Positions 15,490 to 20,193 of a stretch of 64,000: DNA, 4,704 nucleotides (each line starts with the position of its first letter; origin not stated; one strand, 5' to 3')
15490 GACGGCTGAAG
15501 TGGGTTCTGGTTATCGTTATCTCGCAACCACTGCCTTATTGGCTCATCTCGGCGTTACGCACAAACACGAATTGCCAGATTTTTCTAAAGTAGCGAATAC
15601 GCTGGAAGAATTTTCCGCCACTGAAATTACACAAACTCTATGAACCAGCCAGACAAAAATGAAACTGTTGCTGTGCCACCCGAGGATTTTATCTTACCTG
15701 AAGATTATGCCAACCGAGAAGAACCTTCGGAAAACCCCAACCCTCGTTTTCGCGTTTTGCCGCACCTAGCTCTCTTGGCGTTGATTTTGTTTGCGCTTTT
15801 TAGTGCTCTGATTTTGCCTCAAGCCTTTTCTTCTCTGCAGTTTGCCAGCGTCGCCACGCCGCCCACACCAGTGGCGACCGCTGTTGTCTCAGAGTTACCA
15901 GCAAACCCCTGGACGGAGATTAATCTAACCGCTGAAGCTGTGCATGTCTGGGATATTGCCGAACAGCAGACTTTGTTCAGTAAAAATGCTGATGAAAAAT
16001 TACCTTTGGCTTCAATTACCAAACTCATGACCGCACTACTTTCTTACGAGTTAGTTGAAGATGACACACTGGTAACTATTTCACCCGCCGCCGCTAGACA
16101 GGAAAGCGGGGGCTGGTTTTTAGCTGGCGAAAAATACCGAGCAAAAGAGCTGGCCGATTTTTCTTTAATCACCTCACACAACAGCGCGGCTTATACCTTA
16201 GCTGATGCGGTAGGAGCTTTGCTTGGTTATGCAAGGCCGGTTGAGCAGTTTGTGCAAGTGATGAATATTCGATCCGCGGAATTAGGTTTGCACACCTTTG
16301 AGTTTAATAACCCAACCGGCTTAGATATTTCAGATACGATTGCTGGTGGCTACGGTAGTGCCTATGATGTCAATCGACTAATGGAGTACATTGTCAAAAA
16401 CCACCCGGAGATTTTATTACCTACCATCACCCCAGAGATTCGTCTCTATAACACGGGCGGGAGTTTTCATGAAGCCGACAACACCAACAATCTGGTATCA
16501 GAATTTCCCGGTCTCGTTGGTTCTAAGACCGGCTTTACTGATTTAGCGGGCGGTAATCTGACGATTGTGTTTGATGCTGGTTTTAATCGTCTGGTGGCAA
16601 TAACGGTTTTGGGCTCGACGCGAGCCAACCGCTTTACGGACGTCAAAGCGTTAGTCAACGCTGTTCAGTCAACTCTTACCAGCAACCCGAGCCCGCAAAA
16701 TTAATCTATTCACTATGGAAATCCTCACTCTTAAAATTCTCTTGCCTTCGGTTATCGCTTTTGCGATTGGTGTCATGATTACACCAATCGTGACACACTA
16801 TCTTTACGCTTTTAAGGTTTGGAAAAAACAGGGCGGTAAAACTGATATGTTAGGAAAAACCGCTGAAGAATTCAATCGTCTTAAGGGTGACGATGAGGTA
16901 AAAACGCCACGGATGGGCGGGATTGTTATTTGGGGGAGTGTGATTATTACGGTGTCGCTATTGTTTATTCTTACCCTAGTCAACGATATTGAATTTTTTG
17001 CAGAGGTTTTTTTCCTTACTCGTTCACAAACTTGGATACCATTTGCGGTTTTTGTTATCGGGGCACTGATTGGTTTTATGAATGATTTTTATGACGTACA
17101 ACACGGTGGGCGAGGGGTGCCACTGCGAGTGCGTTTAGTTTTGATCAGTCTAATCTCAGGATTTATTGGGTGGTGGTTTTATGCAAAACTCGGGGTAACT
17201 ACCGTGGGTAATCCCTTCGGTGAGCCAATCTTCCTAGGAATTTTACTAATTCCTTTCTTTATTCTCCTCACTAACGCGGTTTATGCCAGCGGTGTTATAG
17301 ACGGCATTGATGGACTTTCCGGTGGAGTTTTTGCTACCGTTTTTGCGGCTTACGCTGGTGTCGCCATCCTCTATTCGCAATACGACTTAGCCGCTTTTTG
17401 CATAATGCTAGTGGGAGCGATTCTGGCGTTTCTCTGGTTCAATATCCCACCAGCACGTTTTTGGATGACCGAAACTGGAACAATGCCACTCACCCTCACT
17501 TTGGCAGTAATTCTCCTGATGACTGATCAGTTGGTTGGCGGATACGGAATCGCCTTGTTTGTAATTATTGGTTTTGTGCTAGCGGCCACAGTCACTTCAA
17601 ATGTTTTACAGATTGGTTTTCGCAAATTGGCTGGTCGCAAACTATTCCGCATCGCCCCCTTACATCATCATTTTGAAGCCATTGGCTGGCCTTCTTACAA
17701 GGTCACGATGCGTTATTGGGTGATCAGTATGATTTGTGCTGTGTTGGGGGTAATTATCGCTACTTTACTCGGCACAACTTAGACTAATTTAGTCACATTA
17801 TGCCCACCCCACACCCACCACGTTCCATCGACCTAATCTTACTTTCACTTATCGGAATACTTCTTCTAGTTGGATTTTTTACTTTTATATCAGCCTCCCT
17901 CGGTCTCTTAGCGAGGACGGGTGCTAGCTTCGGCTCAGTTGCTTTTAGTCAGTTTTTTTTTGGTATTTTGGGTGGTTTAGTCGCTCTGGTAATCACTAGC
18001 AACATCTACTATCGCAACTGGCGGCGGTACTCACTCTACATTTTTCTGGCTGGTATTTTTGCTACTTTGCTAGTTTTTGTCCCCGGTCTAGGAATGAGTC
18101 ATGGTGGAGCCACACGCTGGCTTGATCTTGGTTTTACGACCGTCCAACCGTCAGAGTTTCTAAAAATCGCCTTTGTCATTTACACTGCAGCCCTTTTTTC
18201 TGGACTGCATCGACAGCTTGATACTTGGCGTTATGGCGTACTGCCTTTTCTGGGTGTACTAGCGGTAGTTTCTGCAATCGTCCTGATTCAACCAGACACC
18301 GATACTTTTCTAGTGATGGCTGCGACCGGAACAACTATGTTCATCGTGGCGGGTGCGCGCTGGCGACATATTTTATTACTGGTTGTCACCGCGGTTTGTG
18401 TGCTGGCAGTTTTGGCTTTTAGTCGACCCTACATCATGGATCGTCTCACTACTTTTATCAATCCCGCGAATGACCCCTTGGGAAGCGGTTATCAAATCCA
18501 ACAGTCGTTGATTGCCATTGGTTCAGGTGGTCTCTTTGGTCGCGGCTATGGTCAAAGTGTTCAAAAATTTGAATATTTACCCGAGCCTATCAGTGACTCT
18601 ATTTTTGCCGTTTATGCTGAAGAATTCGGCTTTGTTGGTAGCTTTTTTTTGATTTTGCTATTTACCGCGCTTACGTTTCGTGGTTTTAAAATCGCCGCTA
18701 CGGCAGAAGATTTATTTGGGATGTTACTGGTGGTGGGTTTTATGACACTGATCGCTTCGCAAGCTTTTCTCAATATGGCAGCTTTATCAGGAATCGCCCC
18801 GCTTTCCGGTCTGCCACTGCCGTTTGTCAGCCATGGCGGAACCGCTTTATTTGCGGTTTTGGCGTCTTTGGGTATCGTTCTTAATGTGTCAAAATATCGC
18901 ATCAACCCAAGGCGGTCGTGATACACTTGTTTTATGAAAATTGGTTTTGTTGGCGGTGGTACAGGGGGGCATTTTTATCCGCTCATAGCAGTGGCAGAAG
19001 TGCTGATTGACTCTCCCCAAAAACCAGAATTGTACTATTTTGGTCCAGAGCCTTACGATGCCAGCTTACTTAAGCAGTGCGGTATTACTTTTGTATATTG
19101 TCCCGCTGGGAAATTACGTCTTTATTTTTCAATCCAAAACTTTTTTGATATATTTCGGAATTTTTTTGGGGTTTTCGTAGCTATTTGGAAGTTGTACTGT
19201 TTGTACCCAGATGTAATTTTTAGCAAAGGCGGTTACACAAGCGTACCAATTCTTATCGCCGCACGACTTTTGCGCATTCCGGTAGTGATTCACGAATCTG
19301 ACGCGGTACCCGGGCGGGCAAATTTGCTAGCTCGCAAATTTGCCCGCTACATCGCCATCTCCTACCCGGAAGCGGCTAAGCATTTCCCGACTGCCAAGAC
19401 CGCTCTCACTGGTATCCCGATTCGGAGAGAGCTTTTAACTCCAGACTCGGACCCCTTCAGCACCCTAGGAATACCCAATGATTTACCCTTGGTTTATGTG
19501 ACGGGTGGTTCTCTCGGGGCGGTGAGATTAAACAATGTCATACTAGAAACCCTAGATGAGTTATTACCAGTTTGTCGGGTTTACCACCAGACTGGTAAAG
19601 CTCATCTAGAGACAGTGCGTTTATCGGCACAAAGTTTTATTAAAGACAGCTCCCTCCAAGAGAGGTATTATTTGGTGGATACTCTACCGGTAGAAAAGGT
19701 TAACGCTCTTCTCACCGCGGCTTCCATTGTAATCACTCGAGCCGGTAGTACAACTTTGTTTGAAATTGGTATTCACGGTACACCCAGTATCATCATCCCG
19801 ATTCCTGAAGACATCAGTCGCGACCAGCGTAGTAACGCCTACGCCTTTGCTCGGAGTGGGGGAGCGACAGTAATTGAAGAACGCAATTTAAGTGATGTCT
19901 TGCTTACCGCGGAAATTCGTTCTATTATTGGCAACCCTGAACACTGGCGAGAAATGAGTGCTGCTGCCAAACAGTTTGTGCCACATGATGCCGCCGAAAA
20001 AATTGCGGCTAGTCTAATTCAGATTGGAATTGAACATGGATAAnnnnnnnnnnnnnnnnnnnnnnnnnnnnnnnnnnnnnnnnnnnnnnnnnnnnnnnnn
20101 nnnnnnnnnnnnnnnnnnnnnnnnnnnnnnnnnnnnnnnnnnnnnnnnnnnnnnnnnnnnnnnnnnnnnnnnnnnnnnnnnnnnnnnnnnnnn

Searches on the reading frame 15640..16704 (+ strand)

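Call 26: search_protein_families(library=pfam, proteins=[window:15640-16704:+], max_evalue=0.001)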
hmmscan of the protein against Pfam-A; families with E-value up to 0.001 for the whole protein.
window:15640-16704:+ (354 aa): 3 families
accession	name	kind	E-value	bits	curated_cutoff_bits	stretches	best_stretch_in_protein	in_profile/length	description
PF00768.25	Peptidase_S11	-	3.9e-34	118.6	27.6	1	95-322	9-234/239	D-alanyl-D-alanine carboxypeptidase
PF13354.11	Beta-lactamase2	-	2.3e-08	34.1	22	1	101-213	2-115/214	Beta-lactamase enzyme family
PF00144.29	Beta-lactamase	-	0.00095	18.9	27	0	116-146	45-75/329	Beta-lactamase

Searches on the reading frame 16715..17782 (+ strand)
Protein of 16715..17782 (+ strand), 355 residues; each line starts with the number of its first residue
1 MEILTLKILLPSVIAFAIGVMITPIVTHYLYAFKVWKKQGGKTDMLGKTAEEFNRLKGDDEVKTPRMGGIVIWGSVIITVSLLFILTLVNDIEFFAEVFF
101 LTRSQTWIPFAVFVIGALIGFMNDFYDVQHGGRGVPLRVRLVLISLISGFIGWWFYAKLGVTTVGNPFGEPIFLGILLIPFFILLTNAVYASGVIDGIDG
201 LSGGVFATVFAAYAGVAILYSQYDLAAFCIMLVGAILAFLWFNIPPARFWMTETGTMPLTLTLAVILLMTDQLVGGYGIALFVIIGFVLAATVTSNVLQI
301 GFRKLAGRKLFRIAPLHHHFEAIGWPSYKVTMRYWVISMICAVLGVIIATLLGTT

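Call 26: search_protein_families(library=pfam, proteins=[window:16715-17782:+], max_evalue=0.001)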
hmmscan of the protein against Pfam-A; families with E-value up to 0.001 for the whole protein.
window:16715-17782:+ (355 aa): 1 family
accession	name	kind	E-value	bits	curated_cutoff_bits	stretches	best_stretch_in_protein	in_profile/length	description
PF00953.26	Glycos_transf_4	-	9.1e-20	71.7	27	1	110-269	5-158/160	Glycosyl transferase family 4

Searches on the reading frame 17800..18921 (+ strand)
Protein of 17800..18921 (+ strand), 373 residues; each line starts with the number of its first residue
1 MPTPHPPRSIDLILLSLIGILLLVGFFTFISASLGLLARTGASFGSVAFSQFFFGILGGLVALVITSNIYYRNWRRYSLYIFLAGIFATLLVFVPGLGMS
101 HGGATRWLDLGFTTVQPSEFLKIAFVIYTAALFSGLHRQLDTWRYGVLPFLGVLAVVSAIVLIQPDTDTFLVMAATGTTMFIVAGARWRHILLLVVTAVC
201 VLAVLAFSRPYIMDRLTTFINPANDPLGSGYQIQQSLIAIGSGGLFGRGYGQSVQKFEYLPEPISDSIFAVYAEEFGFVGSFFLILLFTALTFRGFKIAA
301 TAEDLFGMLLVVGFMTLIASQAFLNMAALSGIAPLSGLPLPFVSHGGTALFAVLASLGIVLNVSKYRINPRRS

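Call 26: search_protein_families(library=pfam, proteins=[window:17800-18921:+], max_evalue=0.001)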
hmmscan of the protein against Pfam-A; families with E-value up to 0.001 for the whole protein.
window:17800-18921:+ (373 aa): 1 family
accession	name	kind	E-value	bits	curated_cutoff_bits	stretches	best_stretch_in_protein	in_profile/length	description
PF01098.24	FTSW_RODA_SPOVE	-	3.2e-95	319.6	26.4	1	16-367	5-354/356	Cell cycle protein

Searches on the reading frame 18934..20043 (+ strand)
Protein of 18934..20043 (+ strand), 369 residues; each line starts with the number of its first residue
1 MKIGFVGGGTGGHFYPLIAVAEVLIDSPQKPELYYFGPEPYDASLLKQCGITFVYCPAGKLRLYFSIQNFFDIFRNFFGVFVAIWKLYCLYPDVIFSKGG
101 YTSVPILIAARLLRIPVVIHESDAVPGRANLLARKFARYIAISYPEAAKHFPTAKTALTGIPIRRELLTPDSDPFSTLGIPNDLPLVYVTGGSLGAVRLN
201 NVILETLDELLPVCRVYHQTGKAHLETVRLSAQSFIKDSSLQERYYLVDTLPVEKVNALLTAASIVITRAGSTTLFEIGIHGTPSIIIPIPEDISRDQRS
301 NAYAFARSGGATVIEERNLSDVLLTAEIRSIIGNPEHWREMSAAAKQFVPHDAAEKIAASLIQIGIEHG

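Call 26: search_protein_families(library=pfam, proteins=[window:18934-20043:+], max_evalue=0.001)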
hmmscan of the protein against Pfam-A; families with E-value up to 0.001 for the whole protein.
window:18934-20043:+ (369 aa): 2 families
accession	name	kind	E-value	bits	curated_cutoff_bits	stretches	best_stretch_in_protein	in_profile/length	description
PF04101.22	Glyco_tran_28_C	-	5.4e-27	95.3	22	1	187-355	2-164/166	Glycosyltransferase family 28 C-terminal domain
PF03033.26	Glyco_transf_28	-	3.1e-26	92.5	26.2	1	4-141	2-138/139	Glycosyltransferase family 28 N-terminal domain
